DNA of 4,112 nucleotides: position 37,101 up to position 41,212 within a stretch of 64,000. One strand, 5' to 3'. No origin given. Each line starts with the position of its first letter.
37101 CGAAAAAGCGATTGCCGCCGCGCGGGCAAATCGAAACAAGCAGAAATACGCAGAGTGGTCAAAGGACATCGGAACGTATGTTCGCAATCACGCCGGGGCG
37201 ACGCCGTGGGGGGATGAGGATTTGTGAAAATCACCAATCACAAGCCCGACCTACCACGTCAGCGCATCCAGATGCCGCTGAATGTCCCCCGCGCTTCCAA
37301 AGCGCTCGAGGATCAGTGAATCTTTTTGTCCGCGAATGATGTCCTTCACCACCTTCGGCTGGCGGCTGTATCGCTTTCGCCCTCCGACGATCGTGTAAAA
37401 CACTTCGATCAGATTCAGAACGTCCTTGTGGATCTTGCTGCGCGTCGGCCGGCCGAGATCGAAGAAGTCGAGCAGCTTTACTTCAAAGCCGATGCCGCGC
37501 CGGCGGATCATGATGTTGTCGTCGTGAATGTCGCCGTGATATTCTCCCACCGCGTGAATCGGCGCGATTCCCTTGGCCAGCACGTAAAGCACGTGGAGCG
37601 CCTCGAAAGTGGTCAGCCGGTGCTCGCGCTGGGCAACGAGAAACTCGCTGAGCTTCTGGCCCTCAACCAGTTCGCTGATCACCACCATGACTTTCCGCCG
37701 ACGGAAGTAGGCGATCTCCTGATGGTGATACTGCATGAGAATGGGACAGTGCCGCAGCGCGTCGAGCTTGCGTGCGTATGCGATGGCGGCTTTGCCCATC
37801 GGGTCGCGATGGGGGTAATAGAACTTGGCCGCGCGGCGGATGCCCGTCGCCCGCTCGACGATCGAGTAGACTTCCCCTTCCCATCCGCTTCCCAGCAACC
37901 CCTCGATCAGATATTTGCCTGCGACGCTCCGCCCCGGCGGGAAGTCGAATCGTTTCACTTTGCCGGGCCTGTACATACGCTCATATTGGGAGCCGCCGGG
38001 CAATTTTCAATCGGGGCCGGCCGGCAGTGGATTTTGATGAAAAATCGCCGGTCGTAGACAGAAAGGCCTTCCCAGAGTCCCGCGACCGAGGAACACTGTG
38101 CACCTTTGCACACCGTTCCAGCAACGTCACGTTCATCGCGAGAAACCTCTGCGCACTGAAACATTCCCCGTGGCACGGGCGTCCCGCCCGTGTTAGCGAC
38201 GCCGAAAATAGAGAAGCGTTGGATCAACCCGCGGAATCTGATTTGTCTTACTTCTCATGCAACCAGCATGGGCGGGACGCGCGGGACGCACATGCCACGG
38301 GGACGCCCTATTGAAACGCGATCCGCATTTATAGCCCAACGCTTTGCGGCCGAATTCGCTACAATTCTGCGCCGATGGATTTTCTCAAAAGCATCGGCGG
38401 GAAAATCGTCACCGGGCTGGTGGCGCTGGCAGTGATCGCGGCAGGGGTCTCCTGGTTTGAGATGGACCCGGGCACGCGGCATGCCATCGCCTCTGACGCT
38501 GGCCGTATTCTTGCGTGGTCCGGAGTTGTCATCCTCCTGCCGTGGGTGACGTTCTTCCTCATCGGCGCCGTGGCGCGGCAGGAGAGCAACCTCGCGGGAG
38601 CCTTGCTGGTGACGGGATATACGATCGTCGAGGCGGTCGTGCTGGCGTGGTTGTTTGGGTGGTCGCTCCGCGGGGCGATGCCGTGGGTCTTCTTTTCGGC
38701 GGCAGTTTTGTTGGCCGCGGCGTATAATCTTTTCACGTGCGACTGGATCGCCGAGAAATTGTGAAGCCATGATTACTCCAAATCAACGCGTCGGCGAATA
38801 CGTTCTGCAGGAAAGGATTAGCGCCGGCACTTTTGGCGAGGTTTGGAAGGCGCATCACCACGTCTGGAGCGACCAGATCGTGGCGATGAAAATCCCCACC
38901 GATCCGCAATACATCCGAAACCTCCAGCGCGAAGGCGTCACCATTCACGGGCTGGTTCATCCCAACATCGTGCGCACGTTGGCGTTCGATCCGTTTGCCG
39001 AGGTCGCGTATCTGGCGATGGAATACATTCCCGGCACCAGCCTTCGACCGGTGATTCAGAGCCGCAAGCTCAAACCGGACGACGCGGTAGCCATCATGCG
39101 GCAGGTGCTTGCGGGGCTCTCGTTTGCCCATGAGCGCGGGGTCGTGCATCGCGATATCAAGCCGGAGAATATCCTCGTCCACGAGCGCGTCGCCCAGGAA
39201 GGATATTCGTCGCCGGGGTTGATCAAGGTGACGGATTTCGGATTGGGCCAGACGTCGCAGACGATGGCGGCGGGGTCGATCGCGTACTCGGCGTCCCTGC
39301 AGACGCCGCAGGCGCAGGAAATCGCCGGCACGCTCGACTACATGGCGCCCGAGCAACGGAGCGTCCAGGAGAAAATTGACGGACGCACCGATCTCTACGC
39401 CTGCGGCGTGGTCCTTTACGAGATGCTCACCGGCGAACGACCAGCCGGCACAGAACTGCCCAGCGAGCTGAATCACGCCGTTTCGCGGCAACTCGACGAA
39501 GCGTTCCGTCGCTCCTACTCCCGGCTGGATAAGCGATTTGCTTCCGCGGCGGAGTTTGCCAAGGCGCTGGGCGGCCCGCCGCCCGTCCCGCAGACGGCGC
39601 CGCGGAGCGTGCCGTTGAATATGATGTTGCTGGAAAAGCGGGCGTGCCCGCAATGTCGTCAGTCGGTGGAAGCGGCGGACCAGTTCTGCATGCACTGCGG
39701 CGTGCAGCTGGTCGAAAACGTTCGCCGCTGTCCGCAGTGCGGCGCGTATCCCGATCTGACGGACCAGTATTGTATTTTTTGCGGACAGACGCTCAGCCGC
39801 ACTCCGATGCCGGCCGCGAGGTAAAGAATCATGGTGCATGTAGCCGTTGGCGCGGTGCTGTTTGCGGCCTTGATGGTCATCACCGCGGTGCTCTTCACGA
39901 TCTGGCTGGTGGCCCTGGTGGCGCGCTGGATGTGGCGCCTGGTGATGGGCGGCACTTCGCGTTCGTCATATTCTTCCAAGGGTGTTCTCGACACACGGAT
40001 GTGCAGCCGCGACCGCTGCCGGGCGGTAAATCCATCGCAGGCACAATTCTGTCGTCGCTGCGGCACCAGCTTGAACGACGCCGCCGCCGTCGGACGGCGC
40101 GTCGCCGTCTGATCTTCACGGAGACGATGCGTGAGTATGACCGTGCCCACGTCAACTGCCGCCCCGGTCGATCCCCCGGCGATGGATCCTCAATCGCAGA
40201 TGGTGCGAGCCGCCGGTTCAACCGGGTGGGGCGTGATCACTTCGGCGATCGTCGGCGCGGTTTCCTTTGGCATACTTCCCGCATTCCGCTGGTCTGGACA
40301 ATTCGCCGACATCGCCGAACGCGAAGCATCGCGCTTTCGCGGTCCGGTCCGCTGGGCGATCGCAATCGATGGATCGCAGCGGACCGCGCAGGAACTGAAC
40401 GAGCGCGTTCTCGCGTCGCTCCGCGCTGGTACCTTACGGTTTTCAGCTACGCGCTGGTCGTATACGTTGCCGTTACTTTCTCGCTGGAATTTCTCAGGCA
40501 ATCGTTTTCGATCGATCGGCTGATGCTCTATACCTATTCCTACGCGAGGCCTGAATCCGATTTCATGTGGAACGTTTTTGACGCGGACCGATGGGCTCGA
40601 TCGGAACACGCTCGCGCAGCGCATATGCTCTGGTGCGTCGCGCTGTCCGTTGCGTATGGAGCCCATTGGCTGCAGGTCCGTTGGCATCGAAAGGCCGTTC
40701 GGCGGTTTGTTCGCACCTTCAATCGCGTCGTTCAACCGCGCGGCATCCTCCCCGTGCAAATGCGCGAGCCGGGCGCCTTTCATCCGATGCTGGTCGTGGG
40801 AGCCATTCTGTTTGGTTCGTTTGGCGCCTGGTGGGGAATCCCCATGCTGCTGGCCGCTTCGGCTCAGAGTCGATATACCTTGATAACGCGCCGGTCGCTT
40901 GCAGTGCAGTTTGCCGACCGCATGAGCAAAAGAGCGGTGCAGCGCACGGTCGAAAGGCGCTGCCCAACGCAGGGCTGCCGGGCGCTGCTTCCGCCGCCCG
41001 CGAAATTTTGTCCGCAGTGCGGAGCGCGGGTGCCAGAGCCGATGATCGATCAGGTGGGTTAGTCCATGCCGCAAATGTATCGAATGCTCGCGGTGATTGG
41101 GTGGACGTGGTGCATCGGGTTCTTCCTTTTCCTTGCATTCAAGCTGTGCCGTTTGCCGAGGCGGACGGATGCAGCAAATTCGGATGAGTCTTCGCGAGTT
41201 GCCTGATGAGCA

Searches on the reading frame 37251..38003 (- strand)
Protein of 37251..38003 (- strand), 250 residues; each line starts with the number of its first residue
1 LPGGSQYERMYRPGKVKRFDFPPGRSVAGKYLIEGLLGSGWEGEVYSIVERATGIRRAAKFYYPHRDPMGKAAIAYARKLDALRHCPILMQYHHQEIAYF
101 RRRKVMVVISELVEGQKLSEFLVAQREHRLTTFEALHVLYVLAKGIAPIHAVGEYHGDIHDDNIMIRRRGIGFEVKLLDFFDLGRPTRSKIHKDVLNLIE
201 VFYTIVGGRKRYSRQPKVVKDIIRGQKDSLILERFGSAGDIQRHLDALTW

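Call 18: search_protein_families(library=pfam, proteins=[window:37251-38003:-], max_evalue=0.01)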
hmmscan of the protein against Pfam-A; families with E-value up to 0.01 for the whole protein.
window:37251-38003:- (250 aa): 3 families
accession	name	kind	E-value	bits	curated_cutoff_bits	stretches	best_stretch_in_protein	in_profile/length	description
PF00069.31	Pkinase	-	6.9e-14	52.3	31.7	1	33-180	3-142/263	Protein kinase domain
PF07714.23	PK_Tyr_Ser-Thr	-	2.6e-07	30.7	23.1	1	79-180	45-146/258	Protein tyrosine and serine/threonine kinase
PF06293.20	Kdo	-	0.003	17.4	21.3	1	103-180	90-166/207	Lipopolysaccharide kinase (Kdo/WaaP) family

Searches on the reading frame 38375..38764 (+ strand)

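Call 18: search_protein_families(library=pfam, proteins=[window:38375-38764:+], max_evalue=0.01)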
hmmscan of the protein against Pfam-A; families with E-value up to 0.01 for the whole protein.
window:38375-38764:+ (129 aa): 1 family
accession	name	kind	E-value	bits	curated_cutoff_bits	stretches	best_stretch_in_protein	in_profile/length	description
PF01027.25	Bax1-I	-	0.0058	16.9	34.1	1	11-114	11-108/207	Inhibitor of apoptosis-promoting Bax1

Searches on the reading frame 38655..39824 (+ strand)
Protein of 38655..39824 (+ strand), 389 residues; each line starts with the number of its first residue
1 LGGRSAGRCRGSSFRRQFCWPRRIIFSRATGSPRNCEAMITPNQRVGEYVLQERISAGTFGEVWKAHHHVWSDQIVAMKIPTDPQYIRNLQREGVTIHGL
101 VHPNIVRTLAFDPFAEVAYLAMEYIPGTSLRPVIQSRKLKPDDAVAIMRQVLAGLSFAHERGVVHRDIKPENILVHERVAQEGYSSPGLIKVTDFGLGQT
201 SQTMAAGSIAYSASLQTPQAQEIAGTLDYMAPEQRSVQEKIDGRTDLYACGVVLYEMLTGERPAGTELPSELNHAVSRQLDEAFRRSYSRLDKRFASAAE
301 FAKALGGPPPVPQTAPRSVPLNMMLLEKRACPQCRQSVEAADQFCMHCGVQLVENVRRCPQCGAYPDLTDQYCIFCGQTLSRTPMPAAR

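Call 18: search_protein_families(library=pfam, proteins=[window:38655-39824:+], max_evalue=0.01)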
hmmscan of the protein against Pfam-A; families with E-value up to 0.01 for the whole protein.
window:38655-39824:+ (389 aa): 12 families
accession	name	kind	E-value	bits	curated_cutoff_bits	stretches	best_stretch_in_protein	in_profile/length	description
PF00069.31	Pkinase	-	1.8e-41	142.7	31.7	1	49-285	1-218/263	Protein kinase domain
PF07714.23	PK_Tyr_Ser-Thr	-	6.6e-27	94.9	23.1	1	51-276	3-217/258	Protein tyrosine and serine/threonine kinase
PF12773.13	DZR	-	6.4e-08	33.1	27.3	1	331-377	1-45/45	Double zinc ribbon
PF13240.11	Zn_Ribbon_1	-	6.5e-07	29.4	25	2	344-364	1-21/23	zinc-ribbon domain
PF13248.11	Zn_ribbon_3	-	1.1e-06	28.3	27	1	328-350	2-24/26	zinc-ribbon domain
PF17032.10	Zn_ribbon_15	-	4.5e-06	27.8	28.9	1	328-349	52-73/73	zinc-ribbon family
PF24460.1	DUF7575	-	6.2e-05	22.7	28.5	1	328-352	3-27/28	Domain of unknown function (DUF7575)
PF01636.29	APH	-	0.00019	21.7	23.2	0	143-176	149-183/239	Phosphotransferase enzyme family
PF03109.22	ABC1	-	0.00026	20.7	22.9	1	115-202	140-218/244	ABC1 atypical kinase-like domain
PF06293.20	Kdo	-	0.002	18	21.3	1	84-179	62-155/207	Lipopolysaccharide kinase (Kdo/WaaP) family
PF10571.15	UPF0547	-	0.0022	18.5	29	1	330-349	2-21/26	Uncharacterised protein family UPF0547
PF18912.6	DZR_2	-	0.0027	17.9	27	0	328-362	21-55/56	Double zinc ribbon domain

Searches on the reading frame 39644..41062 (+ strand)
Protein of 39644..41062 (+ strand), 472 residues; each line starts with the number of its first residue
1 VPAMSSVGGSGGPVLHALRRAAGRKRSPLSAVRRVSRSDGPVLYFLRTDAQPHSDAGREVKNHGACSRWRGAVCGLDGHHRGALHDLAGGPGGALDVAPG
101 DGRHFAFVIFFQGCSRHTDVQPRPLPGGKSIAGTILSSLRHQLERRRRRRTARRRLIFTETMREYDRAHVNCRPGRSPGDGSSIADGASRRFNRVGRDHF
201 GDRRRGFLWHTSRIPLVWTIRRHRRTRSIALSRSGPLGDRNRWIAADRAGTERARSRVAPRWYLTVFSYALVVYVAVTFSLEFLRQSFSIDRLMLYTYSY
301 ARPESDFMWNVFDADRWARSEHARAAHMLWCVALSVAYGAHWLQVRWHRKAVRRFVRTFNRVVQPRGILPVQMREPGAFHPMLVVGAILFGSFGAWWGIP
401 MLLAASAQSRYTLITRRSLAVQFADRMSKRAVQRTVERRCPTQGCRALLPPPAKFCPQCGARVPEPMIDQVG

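Call 18: search_protein_families(library=pfam, proteins=[window:39644-41062:+], max_evalue=0.01)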
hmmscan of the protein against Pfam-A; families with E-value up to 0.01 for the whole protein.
window:39644-41062:+ (472 aa): 2 families
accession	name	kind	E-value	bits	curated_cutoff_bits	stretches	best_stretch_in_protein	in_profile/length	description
PF13240.11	Zn_Ribbon_1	-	0.0016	18.6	25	1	445-462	5-22/23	zinc-ribbon domain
PF12773.13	DZR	-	0.0098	16.5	27.3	0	438-460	25-45/45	Double zinc ribbon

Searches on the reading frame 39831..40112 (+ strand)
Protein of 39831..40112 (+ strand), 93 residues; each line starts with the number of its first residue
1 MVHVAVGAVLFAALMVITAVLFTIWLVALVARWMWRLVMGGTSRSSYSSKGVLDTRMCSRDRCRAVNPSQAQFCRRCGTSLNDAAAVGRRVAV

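Call 18: search_protein_families(library=pfam, proteins=[window:39831-40112:+], max_evalue=0.01)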
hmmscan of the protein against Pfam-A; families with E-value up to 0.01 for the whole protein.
window:39831-40112:+ (93 aa): 2 families
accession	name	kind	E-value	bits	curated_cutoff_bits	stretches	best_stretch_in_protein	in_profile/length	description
PF12773.13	DZR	-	0.00015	22.3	27.3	1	62-82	3-23/45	Double zinc ribbon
PF13240.11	Zn_Ribbon_1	-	0.006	16.8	25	1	62-81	4-23/23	zinc-ribbon domain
